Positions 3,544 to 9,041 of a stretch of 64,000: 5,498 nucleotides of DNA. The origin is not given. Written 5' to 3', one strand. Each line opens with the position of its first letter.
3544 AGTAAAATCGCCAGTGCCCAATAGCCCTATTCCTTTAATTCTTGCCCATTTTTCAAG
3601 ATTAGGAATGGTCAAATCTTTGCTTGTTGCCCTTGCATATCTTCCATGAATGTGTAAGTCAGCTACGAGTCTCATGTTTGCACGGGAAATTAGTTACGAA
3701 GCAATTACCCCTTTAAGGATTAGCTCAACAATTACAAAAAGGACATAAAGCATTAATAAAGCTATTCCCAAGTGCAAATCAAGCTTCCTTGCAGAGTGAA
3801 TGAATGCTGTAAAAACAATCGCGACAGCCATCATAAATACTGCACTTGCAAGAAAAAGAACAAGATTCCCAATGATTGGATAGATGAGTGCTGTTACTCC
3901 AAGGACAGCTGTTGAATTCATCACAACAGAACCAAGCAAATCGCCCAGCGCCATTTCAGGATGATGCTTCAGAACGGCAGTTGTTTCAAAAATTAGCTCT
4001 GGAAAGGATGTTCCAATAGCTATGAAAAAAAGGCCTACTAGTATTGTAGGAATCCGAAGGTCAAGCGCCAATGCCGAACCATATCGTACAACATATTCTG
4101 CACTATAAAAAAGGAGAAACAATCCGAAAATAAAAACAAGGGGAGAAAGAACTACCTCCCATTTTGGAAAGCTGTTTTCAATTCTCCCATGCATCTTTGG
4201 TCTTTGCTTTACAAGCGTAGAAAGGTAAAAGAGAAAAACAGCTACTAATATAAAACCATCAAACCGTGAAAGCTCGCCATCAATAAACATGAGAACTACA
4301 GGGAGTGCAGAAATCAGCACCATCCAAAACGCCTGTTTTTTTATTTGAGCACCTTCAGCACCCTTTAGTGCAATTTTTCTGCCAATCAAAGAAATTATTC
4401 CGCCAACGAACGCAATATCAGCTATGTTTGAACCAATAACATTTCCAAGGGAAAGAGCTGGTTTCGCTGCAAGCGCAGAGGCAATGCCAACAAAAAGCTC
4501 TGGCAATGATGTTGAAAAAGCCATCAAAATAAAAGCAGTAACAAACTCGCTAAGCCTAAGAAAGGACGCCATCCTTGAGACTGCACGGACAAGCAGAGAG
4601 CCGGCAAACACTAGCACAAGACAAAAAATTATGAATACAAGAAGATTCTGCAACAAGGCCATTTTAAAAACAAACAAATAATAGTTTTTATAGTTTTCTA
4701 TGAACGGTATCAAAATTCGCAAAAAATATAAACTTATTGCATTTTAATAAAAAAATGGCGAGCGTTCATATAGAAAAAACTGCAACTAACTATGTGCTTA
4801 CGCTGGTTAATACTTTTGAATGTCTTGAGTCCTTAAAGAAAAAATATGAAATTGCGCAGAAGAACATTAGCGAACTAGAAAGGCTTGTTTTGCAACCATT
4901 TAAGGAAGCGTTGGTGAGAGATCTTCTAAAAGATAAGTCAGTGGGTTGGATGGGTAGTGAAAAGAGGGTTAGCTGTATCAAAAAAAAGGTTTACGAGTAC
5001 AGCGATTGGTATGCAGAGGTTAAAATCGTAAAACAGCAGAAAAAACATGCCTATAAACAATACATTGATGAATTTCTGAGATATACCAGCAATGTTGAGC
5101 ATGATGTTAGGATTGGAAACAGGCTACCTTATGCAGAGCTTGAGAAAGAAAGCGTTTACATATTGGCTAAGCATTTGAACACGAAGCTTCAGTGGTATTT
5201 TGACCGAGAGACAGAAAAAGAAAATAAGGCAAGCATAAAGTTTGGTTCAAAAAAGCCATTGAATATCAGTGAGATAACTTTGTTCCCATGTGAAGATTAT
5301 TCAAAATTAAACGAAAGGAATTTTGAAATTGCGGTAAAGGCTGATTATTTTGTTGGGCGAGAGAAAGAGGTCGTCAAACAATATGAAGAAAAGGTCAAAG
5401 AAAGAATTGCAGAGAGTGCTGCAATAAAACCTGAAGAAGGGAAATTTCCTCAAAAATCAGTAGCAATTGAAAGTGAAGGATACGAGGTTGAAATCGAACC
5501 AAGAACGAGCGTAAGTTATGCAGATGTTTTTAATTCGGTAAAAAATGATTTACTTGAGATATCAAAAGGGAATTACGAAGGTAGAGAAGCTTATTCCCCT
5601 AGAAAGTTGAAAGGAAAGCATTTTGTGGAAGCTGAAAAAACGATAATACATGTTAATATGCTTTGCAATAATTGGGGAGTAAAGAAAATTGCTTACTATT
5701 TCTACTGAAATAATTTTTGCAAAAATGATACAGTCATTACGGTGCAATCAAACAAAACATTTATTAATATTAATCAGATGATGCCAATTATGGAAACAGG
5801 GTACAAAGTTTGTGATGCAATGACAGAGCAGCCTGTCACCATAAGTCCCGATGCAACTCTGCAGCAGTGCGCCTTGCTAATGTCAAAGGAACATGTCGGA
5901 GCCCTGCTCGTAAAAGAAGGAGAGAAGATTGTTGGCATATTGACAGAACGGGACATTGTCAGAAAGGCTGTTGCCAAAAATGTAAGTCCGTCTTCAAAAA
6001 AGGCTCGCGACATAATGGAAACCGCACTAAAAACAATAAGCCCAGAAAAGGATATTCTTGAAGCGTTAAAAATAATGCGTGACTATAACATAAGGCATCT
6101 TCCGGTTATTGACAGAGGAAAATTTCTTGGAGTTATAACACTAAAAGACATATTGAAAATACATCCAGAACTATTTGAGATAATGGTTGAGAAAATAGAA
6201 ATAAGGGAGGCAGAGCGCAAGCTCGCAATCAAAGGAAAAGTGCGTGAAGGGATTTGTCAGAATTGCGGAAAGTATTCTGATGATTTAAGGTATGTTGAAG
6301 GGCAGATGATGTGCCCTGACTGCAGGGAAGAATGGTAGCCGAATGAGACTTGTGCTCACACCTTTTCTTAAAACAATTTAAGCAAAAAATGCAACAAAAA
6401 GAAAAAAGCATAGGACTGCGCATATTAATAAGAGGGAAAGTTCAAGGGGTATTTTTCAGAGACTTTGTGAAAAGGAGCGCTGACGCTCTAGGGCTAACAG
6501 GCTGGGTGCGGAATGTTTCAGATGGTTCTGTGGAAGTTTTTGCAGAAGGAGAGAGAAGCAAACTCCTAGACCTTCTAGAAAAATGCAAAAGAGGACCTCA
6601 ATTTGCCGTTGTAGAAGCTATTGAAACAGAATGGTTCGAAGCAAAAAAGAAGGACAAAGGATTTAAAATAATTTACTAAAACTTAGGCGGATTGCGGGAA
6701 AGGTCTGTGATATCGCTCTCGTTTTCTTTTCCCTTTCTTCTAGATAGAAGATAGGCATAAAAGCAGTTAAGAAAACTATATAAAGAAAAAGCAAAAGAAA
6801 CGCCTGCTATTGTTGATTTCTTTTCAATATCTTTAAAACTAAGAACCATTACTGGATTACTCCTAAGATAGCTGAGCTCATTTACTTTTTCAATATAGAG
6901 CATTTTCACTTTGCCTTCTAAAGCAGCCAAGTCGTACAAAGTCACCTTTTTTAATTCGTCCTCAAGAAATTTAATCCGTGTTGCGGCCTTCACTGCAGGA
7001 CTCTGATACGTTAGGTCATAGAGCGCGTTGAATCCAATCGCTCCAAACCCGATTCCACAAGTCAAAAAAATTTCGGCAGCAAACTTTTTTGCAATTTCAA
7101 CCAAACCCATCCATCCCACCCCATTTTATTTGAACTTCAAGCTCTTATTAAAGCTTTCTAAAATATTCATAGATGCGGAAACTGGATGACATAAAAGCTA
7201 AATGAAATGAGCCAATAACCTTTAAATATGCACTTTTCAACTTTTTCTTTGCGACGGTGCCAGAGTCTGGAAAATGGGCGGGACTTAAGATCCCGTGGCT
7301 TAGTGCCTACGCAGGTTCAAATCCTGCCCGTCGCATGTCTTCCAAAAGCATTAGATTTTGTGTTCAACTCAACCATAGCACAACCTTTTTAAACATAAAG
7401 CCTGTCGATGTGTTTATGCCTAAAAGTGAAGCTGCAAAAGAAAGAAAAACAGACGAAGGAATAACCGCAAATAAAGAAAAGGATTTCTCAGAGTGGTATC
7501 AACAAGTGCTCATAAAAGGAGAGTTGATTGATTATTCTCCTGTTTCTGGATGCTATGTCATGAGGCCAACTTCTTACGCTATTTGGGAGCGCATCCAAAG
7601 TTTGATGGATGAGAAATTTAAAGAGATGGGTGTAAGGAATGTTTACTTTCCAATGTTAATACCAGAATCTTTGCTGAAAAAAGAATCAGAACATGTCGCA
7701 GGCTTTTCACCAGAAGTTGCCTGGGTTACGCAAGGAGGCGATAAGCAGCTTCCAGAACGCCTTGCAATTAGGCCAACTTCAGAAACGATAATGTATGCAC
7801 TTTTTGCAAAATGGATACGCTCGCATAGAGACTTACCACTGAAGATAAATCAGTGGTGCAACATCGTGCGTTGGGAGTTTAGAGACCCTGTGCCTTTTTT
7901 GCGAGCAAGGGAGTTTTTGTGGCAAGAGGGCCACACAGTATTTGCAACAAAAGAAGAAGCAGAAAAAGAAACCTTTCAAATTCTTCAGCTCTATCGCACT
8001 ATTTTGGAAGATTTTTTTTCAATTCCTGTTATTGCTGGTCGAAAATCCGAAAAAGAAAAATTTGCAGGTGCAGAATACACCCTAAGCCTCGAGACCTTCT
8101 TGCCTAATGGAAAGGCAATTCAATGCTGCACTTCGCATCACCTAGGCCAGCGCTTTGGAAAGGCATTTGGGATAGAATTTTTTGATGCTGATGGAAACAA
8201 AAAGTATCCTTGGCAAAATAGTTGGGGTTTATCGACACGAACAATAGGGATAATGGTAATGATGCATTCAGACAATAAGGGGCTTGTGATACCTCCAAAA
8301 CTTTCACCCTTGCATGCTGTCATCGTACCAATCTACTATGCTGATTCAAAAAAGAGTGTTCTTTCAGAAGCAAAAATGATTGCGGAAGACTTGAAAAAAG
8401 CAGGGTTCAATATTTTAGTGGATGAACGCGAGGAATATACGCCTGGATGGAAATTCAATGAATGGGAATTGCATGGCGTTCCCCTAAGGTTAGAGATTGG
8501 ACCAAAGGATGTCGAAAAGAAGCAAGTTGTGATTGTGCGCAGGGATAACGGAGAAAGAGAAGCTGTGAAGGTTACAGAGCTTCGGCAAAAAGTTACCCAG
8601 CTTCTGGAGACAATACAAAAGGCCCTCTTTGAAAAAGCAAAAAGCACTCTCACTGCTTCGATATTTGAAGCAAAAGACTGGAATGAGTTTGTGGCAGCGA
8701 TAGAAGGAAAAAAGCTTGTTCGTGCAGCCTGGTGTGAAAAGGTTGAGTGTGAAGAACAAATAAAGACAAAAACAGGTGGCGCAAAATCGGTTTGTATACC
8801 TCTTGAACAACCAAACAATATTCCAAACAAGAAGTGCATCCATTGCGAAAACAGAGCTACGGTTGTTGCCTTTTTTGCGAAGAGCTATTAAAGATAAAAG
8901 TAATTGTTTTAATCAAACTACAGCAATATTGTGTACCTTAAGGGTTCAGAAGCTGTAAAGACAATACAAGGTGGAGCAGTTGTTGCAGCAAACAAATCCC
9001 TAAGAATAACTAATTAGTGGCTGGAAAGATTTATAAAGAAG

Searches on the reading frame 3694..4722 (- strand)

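Call 87: search_protein_families(library=pfam, proteins=[window:3694-4722:-], max_evalue=0.0001)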
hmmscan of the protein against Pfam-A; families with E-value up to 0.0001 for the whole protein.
window:3694-4722:- (342 aa): 1 family
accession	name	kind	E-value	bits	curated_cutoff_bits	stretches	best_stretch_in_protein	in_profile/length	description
PF01699.29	Na_Ca_ex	-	3.7e-48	163.7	24.9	2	27-170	3-149/151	Sodium/calcium exchanger protein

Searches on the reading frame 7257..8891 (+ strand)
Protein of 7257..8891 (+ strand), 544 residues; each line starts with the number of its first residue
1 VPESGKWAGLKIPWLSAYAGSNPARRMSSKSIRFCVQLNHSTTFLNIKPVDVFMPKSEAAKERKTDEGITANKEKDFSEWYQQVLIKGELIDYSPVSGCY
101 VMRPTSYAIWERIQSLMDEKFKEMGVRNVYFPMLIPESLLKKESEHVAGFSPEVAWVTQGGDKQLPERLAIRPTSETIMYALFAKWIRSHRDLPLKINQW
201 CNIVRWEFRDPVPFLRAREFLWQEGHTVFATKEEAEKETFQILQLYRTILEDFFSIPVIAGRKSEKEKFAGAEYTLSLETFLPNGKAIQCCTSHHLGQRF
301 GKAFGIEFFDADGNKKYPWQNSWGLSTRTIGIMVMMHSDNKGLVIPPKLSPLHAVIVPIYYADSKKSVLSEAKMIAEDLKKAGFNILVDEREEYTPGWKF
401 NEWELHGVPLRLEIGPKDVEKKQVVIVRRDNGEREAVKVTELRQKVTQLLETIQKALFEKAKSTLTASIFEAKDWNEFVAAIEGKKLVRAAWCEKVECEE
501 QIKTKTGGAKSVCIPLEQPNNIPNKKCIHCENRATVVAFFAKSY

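Call 87: search_protein_families(library=pfam, proteins=[window:7257-8891:+], max_evalue=0.0001)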
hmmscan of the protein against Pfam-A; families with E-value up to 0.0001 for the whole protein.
window:7257-8891:+ (544 aa): 3 families
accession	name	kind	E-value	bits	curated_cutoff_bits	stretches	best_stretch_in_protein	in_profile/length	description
PF00587.30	tRNA-synt_2b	-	2e-24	87.1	29.3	1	166-334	8-176/179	tRNA synthetase class II core domain (G, H, P, S and T)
PF03129.25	HGTP_anticodon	-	2.8e-21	75.9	21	1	355-448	3-93/94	Anticodon binding domain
PF09180.16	ProRS-C_1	-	3.6e-21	75.5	31.5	1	475-544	1-71/71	Prolyl-tRNA synthetase, C-terminal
